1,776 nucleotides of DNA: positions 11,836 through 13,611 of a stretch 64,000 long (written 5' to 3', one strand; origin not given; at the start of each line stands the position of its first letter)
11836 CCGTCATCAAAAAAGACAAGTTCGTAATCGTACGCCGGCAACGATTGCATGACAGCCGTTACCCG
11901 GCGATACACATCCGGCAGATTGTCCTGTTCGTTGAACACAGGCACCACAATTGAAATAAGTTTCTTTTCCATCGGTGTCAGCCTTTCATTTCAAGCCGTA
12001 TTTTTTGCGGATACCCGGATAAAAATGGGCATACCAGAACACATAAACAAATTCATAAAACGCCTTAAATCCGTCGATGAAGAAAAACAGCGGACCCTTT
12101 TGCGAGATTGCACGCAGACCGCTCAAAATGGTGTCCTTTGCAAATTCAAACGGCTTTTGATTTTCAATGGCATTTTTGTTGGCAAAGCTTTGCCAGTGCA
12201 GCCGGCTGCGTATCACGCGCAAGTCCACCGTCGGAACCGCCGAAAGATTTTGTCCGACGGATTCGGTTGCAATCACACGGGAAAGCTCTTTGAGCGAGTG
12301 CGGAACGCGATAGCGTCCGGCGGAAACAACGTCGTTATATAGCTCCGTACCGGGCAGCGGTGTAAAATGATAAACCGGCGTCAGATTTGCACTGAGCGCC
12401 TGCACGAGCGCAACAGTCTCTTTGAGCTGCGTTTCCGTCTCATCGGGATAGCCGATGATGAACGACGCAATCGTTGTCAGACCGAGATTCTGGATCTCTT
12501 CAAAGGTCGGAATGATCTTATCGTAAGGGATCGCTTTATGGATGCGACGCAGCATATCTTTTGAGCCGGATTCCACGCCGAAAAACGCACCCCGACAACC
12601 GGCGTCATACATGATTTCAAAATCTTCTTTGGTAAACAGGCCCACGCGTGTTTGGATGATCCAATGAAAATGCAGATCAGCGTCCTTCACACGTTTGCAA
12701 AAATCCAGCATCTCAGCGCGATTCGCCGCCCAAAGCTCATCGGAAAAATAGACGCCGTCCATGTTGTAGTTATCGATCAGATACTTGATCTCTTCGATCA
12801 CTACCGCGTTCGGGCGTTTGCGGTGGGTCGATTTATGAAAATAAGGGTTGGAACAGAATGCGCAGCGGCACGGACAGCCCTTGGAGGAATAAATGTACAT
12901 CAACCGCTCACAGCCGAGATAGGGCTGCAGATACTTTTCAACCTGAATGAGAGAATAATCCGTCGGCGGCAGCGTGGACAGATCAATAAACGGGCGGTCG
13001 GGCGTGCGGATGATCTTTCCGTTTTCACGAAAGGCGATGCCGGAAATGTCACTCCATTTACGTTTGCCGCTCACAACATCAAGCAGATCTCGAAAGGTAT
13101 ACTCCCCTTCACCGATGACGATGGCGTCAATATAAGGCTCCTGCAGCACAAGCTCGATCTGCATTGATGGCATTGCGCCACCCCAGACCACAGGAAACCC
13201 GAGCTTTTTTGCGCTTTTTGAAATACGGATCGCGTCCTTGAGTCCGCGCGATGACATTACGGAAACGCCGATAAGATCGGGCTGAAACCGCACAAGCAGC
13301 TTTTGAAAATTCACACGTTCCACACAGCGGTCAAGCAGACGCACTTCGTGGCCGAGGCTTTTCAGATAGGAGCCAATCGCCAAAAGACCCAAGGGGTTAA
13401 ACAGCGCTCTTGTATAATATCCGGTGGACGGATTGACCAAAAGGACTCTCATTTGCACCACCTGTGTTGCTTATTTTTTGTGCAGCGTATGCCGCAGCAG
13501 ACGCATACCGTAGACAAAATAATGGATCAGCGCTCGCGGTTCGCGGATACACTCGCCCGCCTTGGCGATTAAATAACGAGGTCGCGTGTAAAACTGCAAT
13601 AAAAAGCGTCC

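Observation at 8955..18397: Nine-gene single-promoter operon combining FucI-like isomerase, MtnK-family kinase, nucleotidyltransferase, twin B12-radical SAM enzymes, GtrB-like GT2 and two polytopic membrane proteins: candidate undescribed envelope-glycan pathway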

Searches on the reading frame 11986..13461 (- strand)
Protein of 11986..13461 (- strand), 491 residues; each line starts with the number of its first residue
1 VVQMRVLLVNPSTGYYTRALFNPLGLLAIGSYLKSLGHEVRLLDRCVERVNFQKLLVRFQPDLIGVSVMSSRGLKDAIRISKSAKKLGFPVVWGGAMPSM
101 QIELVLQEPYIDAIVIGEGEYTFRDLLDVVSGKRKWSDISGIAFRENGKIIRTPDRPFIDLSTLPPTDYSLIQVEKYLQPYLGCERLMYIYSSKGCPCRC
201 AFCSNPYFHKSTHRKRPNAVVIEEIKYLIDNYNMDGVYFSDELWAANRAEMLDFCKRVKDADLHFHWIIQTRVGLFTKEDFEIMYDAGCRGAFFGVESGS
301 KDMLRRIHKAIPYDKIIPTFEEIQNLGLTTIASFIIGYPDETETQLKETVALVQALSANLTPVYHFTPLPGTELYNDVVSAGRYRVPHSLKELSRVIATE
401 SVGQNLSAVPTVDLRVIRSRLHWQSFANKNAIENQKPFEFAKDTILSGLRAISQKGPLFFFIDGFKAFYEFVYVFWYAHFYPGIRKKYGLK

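Call 3: search_protein_families(library=pfam, proteins=[window:11986-13461:-], max_evalue=0.01)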
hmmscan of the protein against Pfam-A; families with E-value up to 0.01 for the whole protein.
window:11986-13461:- (491 aa): 4 families
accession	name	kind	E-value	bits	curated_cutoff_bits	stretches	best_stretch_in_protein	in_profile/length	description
PF02310.24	B12-binding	-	3.5e-20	72.5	32.1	1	22-126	13-120/121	B12 binding domain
PF04055.27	Radical_SAM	-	1.9e-18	67.6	29.5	1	191-352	2-165/166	Radical SAM superfamily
PF19864.5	Radical_SAM_N2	-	0.0034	17.3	29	0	78-134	75-129/151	Radical SAM proteins, N-terminal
PF13353.11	Fer4_12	-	0.0048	17.6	22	1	193-263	12-82/137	4Fe-4S single cluster domain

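Call 4: search_protein_families(library=ncbifam, proteins=[window:11986-13461:-], max_evalue=0.01)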
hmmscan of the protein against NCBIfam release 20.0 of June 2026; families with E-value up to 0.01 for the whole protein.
window:11986-13461:- (491 aa): 39 families (the best 25 are shown)
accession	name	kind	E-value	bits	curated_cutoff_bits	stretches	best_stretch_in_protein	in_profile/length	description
NF050148.1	rSAM_ApyD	equivalog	3e-47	161.4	750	1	55-380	69-395/645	RiPP biosynthesis radical SAM protein ApyD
TIGR03471.1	HpnJ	equivalog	2.4e-43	148.7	577.6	1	40-384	47-393/472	hopanoid biosynthesis associated radical SAM protein HpnJ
TIGR02026.1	BchE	equivalog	2.6e-43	148.6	481.35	1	6-378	2-387/497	magnesium-protoporphyrin IX monomethyl ester anaerobic oxidative cyclase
TIGR04014.1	B12_SAM_MJ_0865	equivalog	7.3e-39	133.8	360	1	25-385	13-365/434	methyl-coenzyme M reductase glutamine C-methyltransferase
NF038361.1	rSAM_Sden_1168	equivalog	3e-36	125.1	575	1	52-383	132-478/560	Sden_1168 family B12-binding radical SAM P-methyltransferase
TIGR04367.1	HpnR_B12_rSAM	equivalog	1.6e-34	119.3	650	1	4-376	1-371/490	hopanoid C-3 methylase HpnR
TIGR04479.1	bcpD_PhpK_rSAM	subfamily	4.2e-32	111.2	600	1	116-355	177-408/504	PhpK family radical SAM P-methyltransferase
TIGR04072.2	rSAM_ladder_B12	equivalog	5.5e-32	111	360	1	22-386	17-380/443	lipid biosynthesis B12-binding/radical SAM protein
TIGR04385.1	B12_rSAM_cofa1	equivalog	1.5e-31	110.1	450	1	21-356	18-364/438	B12 lower ligand biosynthesis radical SAM protein BzaD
TIGR04013.1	B12_SAM_MJ_1487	hypoth_equivalog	1.5e-30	106.3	251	2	59-230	42-194/382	TIGR04013 family B12-binding domain/radical SAM domain-containing protein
NF033070.1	rSAM_AprD4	equivalog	1.1e-25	90.5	500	1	19-380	38-392/456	AprD4 family radical SAM diol-dehydratase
TIGR03975.1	rSAM_ocin_1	subfamily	2.4e-23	82.5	281.85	1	41-357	111-431/606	RiPP maturation radical SAM C-methyltransferase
TIGR04295.1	B12_rSAM_oligo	hypoth_equivalog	7.9e-22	77.5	400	1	16-305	18-310/422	TIGR04295 family B12-binding domain-containing radical SAM protein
NF040542.1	rSAM_RCCLKC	equivalog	4.6e-15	55.7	450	1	21-348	11-342/423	arsinothricin biosynthesis radical SAM protein ArsL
TIGR04190.1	B12_SAM_Ta0216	equivalog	6e-15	54.8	500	1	22-359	36-397/554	TIGR04190 family B12-binding domain/radical SAM domain protein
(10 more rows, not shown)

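Call 19: search_solved_structures(query=window:11986-13452:-, max_evalue=0.001)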
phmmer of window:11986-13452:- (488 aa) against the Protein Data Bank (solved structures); distinct sequences matched with E-value up to 0.001: 6.
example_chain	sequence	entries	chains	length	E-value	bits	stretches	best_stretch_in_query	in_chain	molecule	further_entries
9ccb_A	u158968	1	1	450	4.5e-25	91.4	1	84-375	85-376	Radical SAM core domain-containing protein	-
6fd2_B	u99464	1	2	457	2.1e-20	76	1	154-379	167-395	Putative apramycin biosynthetic oxidoreductase 4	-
5ul2_A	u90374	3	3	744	3e-09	39.2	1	26-376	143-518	OxsB protein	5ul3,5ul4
7kdx_A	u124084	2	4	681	2.7e-07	32.7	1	74-371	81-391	Methyltransferase TokK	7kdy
9n1b_A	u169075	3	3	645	2.4e-05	26.3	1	105-201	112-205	Radical SAM protein | Radical SAM enzyme CysS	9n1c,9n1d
6wte_A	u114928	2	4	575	0.00023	23.1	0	186-359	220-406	B12-binding domain-containing protein | Tryptophan-C2-methyltransferase containing B12-binding domain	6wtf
